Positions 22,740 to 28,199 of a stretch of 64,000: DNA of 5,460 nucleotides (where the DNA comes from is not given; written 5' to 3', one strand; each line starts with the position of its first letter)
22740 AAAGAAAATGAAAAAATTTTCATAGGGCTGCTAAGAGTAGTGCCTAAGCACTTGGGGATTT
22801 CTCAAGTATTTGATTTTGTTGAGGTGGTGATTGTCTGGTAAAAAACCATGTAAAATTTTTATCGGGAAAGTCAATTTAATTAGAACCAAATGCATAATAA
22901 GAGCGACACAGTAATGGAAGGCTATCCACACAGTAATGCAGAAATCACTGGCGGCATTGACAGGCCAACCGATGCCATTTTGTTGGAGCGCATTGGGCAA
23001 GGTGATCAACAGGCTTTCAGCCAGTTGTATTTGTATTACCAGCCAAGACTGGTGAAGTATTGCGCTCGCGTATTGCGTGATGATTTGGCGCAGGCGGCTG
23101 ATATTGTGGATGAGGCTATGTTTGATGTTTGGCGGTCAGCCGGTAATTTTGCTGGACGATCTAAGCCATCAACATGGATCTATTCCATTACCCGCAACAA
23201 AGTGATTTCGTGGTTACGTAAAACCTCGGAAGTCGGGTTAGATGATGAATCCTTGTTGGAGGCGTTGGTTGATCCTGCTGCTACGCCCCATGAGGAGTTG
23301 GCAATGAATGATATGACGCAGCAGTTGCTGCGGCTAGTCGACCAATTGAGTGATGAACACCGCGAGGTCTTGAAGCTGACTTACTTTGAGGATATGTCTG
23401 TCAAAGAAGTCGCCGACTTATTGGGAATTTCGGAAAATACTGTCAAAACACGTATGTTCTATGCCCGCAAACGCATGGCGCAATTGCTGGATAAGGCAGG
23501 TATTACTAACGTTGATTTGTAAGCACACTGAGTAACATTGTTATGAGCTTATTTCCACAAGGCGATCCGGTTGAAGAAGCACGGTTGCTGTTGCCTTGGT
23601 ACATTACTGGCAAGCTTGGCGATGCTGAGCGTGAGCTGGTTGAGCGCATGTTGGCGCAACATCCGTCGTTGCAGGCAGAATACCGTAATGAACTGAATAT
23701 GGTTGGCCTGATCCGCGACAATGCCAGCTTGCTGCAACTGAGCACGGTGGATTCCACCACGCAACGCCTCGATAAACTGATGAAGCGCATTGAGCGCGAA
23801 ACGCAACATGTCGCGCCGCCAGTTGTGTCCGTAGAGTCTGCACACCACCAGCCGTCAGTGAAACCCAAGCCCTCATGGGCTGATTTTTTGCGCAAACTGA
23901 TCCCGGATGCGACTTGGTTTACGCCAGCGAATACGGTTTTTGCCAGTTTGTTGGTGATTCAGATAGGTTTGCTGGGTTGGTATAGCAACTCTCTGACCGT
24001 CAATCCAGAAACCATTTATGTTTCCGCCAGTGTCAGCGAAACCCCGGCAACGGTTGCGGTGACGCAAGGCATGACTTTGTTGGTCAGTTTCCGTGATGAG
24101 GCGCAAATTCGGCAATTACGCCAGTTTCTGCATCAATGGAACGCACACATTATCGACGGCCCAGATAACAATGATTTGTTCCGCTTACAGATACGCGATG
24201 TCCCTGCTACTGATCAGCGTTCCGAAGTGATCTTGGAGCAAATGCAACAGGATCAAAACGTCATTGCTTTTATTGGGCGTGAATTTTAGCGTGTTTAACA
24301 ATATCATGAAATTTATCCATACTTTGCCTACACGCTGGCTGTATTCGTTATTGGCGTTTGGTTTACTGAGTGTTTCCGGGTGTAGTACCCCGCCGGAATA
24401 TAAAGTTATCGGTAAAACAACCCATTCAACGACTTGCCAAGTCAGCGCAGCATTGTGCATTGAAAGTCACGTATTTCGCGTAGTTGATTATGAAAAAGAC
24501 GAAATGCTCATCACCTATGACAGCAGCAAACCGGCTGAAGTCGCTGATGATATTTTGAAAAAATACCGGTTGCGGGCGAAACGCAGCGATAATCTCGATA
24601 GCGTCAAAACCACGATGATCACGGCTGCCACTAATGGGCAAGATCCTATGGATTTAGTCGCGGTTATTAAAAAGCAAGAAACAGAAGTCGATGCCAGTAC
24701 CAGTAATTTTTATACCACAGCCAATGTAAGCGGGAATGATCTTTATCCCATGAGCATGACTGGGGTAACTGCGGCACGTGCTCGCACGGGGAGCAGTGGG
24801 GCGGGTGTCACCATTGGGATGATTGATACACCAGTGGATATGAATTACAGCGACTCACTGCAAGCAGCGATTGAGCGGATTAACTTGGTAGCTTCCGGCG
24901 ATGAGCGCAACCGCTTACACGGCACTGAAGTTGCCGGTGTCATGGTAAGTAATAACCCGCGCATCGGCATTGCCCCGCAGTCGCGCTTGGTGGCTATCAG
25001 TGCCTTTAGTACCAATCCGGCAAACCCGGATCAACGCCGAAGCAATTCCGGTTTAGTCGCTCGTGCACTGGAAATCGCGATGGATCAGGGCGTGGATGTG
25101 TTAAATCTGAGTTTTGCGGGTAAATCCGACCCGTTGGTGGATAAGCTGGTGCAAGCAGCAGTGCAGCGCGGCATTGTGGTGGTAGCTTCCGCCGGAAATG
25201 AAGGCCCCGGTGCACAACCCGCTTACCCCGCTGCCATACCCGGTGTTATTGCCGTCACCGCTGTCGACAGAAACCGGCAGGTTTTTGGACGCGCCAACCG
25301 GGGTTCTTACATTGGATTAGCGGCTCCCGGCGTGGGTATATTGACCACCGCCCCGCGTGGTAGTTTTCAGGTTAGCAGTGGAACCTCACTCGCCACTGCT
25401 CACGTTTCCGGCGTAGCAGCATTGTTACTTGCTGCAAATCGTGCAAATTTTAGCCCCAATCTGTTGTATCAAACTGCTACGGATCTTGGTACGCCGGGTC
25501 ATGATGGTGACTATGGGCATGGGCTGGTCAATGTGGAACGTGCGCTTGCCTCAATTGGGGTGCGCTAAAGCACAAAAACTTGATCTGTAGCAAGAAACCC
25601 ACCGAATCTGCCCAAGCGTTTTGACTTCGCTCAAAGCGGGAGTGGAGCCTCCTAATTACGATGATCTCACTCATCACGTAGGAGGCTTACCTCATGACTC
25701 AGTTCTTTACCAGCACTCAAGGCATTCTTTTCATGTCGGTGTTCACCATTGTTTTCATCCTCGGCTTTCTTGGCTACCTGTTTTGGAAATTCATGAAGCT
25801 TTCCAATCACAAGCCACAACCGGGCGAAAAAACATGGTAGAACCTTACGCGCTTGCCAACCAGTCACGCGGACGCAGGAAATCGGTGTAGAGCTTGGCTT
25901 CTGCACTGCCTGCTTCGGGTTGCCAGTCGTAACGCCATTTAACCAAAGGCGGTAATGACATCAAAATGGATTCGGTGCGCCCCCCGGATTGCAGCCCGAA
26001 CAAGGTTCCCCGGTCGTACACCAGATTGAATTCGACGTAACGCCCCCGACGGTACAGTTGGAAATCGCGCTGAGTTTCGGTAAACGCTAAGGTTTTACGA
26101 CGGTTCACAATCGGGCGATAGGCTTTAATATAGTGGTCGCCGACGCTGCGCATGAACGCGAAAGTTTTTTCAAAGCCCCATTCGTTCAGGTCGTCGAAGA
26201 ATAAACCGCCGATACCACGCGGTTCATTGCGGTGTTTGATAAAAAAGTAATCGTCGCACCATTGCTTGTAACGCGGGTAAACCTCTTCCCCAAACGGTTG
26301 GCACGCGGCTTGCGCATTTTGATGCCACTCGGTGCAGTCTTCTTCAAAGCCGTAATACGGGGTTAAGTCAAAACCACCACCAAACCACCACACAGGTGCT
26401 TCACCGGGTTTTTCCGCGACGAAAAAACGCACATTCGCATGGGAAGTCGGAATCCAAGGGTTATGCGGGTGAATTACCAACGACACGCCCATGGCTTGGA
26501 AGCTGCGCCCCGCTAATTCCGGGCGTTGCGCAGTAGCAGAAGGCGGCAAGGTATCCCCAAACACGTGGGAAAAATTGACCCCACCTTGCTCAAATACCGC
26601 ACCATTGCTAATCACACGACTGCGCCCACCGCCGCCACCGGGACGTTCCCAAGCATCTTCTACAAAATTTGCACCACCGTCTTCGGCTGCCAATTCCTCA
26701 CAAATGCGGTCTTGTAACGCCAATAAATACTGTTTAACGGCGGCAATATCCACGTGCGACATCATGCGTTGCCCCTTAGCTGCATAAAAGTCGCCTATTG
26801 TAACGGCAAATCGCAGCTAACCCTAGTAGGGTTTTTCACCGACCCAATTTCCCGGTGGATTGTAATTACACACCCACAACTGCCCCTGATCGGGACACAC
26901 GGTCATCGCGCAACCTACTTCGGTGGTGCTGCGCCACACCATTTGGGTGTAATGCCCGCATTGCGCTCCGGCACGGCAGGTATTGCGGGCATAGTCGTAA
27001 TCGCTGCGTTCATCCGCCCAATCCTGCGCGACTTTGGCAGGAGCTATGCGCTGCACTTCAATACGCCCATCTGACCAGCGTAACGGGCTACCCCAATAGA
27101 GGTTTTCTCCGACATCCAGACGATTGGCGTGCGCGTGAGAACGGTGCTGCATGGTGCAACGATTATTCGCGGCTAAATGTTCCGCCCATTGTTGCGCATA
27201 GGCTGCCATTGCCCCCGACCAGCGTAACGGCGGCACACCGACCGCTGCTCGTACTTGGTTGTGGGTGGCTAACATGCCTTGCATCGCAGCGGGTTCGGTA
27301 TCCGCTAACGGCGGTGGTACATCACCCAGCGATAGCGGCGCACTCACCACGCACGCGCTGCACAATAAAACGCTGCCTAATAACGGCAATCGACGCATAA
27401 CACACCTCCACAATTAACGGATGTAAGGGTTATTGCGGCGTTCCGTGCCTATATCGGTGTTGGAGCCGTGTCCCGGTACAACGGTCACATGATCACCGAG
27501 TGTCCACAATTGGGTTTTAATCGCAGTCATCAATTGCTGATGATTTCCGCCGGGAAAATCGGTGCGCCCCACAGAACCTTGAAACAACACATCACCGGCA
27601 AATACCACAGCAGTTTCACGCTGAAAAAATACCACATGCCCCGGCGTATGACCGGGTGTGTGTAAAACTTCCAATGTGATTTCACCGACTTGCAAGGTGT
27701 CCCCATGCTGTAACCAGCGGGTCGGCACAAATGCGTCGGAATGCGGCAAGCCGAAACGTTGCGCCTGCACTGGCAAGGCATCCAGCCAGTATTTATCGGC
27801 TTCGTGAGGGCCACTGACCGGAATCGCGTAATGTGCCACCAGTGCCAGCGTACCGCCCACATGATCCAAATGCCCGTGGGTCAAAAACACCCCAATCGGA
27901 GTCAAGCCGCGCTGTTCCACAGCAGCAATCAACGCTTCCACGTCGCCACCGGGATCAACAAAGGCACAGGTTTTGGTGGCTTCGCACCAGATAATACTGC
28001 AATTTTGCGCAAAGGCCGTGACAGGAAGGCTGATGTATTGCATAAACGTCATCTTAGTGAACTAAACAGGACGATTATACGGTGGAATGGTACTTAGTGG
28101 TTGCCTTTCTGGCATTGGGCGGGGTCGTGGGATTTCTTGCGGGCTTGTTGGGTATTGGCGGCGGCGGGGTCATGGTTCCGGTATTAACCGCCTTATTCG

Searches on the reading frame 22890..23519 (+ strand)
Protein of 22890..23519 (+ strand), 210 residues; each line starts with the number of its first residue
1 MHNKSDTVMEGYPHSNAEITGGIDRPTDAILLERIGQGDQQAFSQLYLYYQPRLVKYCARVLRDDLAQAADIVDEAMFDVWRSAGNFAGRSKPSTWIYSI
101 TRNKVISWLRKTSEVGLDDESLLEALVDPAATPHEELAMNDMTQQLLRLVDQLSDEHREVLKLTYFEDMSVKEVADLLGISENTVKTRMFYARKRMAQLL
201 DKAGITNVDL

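Call 33: search_protein_families(library=pfam, proteins=[window:22890-23519:+], max_evalue=0.00001)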
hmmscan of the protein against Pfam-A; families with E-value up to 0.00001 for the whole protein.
window:22890-23519:+ (210 aa): 4 families
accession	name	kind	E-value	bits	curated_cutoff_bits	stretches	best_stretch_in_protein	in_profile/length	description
PF08281.18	Sigma70_r4_2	-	2.1e-16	59.7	25.7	1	144-196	2-54/54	Sigma-70, region 4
PF04542.20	Sigma70_r2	-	1e-15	57.7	24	1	46-113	1-69/71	Sigma-70 region 2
PF04545.22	Sigma70_r4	-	1.3e-13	50.7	24.1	1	151-196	3-48/50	Sigma-70, region 4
PF07638.17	Sigma70_ECF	-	6.9e-13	49.3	21.1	1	31-200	7-183/185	ECF sigma factor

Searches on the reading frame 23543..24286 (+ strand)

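Call 33: search_protein_families(library=pfam, proteins=[window:23543-24286:+], max_evalue=0.00001)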
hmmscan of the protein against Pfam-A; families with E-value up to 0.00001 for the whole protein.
window:23543-24286:+ (248 aa): 0 families

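Call 50: search_protein_families(library=ncbifam, proteins=[window:23543-24286:+], max_evalue=0.00001)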
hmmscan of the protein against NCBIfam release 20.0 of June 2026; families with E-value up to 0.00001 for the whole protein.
window:23543-24286:+ (248 aa): 2 families
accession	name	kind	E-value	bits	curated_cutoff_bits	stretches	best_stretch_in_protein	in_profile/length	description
NF052375.1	antisigma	equivalog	3.2e-07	30.6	100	1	16-182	1-144/217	anti-sigma factor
NF010501.0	PRK13920.1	subfamily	1.8e-06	27.8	225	1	11-121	2-71/213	putative anti-sigmaE protein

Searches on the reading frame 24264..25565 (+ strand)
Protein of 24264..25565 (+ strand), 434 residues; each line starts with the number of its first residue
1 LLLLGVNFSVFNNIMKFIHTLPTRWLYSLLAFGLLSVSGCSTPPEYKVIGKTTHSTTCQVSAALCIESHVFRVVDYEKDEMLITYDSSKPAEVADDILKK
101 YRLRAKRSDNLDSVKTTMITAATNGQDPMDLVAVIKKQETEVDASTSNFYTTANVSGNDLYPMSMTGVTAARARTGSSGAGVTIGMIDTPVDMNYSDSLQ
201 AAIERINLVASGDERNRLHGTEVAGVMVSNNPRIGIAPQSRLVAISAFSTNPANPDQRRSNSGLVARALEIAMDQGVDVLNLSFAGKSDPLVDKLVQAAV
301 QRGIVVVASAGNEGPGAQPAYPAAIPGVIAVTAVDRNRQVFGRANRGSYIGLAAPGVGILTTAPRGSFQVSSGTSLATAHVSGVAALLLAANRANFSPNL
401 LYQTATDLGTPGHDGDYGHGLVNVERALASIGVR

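Call 34: search_protein_families(library=pfam, proteins=[window:24264-25565:+], max_evalue=0.00001)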
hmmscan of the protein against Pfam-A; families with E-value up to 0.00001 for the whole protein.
window:24264-25565:+ (434 aa): 1 family
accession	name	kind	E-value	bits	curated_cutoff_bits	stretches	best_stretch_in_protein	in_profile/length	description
PF00082.27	Peptidase_S8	-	1.7e-34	119.9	21.8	1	179-420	1-288/288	Subtilase family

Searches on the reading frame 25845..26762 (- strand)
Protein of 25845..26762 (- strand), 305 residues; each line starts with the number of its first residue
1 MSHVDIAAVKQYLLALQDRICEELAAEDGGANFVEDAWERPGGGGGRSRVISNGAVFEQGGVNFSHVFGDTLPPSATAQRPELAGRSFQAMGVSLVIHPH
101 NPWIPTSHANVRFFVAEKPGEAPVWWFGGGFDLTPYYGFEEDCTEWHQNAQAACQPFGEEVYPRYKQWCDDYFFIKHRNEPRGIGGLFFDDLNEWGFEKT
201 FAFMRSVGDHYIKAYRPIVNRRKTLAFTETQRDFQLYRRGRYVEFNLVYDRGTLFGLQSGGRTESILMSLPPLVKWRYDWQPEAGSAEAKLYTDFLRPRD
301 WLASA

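Call 34: search_protein_families(library=pfam, proteins=[window:25845-26762:-], max_evalue=0.00001)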
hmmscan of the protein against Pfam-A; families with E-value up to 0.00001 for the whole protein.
window:25845-26762:- (305 aa): 1 family
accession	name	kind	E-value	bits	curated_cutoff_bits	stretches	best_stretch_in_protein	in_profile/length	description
PF01218.23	Coprogen_oxidas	-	7.5e-137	455.3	31.8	1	9-301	2-295/295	Coproporphyrinogen III oxidase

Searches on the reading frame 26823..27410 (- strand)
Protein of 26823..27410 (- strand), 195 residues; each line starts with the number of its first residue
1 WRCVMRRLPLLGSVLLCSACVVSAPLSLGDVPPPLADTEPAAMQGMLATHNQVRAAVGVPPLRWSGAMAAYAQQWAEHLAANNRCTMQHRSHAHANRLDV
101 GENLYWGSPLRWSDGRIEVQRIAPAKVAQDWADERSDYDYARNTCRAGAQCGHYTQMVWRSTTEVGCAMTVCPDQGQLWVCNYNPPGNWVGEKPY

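Call 34: search_protein_families(library=pfam, proteins=[window:26823-27410:-], max_evalue=0.00001)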
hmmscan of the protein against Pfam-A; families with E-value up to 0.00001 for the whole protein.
window:26823-27410:- (195 aa): 1 family
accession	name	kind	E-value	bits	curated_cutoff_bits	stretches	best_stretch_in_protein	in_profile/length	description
PF00188.32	CAP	-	1.6e-24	87.5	21.1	1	47-183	1-117/117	Cysteine-rich secretory protein family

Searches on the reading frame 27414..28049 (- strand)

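Call 34: search_protein_families(library=pfam, proteins=[window:27414-28049:-], max_evalue=0.00001)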
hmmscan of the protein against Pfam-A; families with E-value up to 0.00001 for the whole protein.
window:27414-28049:- (211 aa): 2 families
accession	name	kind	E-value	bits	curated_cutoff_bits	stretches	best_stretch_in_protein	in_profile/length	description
PF00753.33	Lactamase_B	-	3.2e-34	119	22.7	1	11-194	2-196/196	Metallo-beta-lactamase superfamily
PF12706.13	Lactamase_B_2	-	3.9e-06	27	27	1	31-153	5-142/200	Beta-lactamase superfamily domain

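Call 50: search_protein_families(library=ncbifam, proteins=[window:27414-28049:-], max_evalue=0.00001)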
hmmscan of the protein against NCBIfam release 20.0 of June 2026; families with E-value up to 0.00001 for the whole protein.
window:27414-28049:- (211 aa): 12 families
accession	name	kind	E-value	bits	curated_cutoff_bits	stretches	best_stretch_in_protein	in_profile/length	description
TIGR03413.1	GSH_gloB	equivalog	1.4e-30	106.5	200.8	1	9-194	3-164/248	hydroxyacylglutathione hydrolase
NF007597.0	PRK10241.1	equivalog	1.3e-22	80.3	421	1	10-192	6-163/251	hydroxyacylglutathione hydrolase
NF040641.1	bifunc_ST_SDO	equivalog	2.5e-13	49.7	625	1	37-196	188-344/423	bifunctional sulfur transferase/dioxygenase Blh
NF012229.1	bla_class_B_core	domain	9.5e-13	48.5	100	1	36-141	37-136/139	metallo-beta-lactamase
TIGR04559.1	SoxH_rel_PQQ_2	hypoth_equivalog_domain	5.7e-12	45.6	280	1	25-198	38-216/283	quinoprotein relay system zinc metallohydrolase 2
TIGR04558.1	SoxH_rel_PQQ_1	hypoth_equivalog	1e-10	41.2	300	1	37-197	60-216/285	quinoprotein relay system zinc metallohydrolase 1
NF033105.1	bla_subclass_B3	equivalog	1.7e-10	40.7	240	1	55-160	66-172/257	subclass B3 metallo-beta-lactamase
NF041804.1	MBL_fold_SolJ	exception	3.3e-10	39.5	350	1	12-198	15-182/224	solanimycin biosynthesis MBL-fold hydrolase SolJ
NF000469.2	CAR_gen_B3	exception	1.1e-07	31.1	500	1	37-139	96-200/311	CAR family subclass B3 metallo-beta-lactamase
NF033088.2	bla_subclass_B1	equivalog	8.3e-07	28.9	200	1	37-198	54-204/217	subclass B1 metallo-beta-lactamase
NF053820.1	MBLfold_Strvi7410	exception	3.9e-06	26.5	525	1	96-146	141-191/343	Strvi_7410 family MBL fold metallo-hydrolase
NF040644.1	blaPAM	exception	6.3e-06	25.5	615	1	38-142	80-187/287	PAM family subclass B3 metallo-beta-lactamase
